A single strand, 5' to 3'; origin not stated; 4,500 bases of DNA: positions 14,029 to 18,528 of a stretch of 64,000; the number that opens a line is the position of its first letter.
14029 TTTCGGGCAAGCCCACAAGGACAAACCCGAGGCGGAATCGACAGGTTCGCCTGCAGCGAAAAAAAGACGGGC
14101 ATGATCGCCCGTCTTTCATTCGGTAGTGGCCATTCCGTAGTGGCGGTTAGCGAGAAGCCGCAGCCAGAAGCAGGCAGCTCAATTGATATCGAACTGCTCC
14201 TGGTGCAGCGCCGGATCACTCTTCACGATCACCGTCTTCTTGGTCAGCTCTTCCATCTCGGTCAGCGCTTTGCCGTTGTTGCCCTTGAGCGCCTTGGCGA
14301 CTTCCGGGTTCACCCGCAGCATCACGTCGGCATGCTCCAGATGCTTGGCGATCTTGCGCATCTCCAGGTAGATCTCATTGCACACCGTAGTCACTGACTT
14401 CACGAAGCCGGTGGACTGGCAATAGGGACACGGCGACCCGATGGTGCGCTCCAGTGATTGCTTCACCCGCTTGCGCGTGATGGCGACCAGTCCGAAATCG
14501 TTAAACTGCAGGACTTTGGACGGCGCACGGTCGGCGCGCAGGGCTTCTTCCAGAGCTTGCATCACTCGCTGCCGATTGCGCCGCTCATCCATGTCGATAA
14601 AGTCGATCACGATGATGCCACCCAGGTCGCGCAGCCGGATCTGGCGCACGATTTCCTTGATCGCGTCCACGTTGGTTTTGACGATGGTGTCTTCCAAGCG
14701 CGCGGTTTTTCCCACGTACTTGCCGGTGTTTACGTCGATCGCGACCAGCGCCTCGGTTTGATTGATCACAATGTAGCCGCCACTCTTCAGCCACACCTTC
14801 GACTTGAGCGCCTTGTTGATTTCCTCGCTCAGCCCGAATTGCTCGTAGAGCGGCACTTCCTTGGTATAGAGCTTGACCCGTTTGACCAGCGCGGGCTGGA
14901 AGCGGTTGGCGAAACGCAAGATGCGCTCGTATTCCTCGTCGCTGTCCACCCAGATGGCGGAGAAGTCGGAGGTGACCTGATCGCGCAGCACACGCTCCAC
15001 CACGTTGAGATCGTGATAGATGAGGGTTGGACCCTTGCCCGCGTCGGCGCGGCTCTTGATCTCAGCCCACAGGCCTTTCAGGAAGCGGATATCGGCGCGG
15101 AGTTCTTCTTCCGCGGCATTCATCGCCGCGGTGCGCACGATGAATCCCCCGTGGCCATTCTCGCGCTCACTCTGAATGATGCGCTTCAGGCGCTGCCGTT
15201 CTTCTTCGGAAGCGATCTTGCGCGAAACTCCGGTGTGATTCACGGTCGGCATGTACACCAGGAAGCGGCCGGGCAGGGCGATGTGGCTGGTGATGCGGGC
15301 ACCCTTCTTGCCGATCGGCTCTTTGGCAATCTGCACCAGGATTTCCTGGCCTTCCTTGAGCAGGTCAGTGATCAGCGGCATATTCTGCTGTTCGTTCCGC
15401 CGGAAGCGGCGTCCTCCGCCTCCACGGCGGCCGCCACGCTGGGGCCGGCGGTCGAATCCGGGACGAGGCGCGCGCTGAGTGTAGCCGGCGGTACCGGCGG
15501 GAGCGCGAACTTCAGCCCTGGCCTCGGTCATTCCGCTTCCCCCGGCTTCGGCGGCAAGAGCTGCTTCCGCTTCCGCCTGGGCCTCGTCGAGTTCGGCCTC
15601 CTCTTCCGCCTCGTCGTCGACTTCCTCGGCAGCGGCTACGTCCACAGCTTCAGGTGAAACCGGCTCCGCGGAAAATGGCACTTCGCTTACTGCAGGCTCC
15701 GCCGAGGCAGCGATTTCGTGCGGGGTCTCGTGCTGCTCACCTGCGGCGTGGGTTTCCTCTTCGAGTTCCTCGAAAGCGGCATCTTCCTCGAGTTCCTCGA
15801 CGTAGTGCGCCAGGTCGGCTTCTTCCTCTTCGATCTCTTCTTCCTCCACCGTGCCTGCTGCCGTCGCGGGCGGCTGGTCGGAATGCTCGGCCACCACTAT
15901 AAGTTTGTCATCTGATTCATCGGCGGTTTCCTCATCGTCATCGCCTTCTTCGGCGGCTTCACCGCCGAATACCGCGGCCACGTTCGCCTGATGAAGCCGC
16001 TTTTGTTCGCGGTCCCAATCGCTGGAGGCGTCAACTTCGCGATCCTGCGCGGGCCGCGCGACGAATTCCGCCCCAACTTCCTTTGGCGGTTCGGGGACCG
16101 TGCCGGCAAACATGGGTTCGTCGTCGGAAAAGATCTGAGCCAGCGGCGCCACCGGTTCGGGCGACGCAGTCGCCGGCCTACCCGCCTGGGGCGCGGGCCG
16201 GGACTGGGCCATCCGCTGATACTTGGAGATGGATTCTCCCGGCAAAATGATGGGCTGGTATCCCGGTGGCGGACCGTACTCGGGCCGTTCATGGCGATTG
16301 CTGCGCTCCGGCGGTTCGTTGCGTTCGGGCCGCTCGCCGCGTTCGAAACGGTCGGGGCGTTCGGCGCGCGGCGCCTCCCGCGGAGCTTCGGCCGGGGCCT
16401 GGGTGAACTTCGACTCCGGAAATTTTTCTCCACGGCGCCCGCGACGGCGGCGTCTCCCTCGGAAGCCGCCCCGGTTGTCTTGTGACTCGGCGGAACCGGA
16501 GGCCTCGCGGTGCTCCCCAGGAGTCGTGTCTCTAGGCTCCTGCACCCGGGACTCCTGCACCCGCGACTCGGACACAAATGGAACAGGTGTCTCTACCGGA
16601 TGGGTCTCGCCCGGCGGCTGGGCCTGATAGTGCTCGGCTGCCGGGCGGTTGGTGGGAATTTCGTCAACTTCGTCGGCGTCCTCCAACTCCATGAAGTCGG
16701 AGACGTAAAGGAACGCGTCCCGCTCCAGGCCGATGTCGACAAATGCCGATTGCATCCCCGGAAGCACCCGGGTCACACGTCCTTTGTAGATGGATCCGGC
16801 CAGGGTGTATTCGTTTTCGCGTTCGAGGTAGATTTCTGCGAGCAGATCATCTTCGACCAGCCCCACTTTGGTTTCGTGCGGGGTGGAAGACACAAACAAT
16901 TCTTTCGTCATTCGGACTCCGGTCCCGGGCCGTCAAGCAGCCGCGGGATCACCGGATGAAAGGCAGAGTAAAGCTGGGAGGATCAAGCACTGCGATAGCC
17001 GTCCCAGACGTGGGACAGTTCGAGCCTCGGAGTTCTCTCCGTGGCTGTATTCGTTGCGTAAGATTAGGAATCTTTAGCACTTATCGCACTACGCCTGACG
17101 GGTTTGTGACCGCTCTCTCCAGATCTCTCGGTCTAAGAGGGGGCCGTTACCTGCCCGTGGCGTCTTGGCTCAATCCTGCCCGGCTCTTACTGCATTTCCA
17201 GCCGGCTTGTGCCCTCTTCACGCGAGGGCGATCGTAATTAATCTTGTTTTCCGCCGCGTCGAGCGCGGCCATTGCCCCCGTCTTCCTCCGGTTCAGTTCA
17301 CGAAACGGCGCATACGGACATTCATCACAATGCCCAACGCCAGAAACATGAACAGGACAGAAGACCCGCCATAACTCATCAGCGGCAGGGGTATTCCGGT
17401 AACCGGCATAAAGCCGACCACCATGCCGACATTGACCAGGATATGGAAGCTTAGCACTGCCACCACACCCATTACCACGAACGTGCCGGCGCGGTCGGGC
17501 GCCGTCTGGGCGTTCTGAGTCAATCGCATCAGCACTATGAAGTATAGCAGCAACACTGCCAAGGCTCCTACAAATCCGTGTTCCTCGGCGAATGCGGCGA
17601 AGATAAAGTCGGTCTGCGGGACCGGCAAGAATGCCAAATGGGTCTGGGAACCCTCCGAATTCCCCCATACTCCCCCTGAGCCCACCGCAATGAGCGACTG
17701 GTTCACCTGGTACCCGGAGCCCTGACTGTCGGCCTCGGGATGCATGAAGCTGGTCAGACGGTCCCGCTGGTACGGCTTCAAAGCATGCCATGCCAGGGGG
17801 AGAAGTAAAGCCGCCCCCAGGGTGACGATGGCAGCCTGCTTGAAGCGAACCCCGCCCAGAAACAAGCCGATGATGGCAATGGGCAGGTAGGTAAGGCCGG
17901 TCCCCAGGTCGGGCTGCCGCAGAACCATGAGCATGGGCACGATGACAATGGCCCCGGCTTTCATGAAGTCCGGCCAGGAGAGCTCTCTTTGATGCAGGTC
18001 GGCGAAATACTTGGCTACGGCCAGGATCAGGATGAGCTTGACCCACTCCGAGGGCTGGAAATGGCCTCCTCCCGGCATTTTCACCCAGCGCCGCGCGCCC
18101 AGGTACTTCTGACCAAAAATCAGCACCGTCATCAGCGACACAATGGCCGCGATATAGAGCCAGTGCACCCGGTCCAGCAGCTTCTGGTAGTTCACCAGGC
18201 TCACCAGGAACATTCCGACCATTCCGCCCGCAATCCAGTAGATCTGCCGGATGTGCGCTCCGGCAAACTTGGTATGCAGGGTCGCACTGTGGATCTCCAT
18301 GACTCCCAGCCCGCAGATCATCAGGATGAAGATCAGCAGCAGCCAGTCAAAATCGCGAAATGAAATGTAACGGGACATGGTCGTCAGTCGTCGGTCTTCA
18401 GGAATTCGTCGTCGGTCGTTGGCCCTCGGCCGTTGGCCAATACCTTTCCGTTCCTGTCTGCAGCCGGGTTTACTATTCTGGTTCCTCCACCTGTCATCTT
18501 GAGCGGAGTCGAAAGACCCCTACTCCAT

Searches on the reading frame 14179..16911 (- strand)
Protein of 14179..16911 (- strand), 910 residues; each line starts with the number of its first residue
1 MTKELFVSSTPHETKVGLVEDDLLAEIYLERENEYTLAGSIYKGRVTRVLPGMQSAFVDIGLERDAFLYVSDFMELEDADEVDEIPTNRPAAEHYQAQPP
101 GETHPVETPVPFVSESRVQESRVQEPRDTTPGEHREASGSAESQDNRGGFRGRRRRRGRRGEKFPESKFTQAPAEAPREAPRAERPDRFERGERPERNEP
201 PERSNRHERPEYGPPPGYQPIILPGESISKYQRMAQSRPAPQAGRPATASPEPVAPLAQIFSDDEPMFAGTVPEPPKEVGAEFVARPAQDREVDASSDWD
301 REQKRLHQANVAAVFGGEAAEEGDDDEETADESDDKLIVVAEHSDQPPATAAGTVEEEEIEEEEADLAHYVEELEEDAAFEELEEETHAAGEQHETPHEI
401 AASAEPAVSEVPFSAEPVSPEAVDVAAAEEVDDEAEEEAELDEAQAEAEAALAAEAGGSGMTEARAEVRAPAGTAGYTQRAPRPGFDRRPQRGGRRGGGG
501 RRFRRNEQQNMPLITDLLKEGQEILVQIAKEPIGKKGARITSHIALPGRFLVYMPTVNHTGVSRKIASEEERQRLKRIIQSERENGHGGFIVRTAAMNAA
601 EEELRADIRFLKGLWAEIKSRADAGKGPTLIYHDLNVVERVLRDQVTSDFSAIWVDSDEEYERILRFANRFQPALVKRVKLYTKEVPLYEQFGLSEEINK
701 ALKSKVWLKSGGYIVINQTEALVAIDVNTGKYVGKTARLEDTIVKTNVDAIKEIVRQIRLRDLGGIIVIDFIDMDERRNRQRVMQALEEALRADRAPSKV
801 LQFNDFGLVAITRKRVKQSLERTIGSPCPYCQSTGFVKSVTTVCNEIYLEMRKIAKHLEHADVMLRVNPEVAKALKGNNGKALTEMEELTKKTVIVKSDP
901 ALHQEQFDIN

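Call 76: search_protein_families(library=pfam, proteins=[window:14179-16911:-])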
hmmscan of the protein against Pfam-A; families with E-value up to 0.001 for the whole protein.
window:14179-16911:- (910 aa): 2 families
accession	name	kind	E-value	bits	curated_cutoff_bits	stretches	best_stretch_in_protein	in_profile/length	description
PF10150.14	RNase_E_G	-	1.3e-102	343.3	25.5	1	546-816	2-270/270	Ribonuclease E/G family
PF20833.2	RNase_E_G_Thio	-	3e-07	30.9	26.8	1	827-909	1-83/86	RNase E/G, Thioredoxin-like domain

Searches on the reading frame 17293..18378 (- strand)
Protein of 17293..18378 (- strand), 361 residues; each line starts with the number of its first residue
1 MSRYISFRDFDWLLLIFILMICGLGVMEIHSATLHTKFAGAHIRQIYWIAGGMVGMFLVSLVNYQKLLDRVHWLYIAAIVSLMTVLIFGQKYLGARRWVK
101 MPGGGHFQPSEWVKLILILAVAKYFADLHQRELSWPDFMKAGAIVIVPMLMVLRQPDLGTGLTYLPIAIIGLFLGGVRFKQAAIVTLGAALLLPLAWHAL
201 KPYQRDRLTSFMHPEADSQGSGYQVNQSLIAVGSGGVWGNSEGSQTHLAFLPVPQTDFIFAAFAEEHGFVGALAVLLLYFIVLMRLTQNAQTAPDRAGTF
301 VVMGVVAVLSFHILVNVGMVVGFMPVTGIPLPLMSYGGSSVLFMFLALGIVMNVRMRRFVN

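Call 13: search_protein_families(library=pfam, proteins=[window:17293-18378:-])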
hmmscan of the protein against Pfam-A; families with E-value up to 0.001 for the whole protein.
window:17293-18378:- (361 aa): 1 family
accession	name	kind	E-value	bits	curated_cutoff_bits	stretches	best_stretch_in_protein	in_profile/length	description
PF01098.24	FTSW_RODA_SPOVE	-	1.7e-88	297.5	26.4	1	14-357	3-353/356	Cell cycle protein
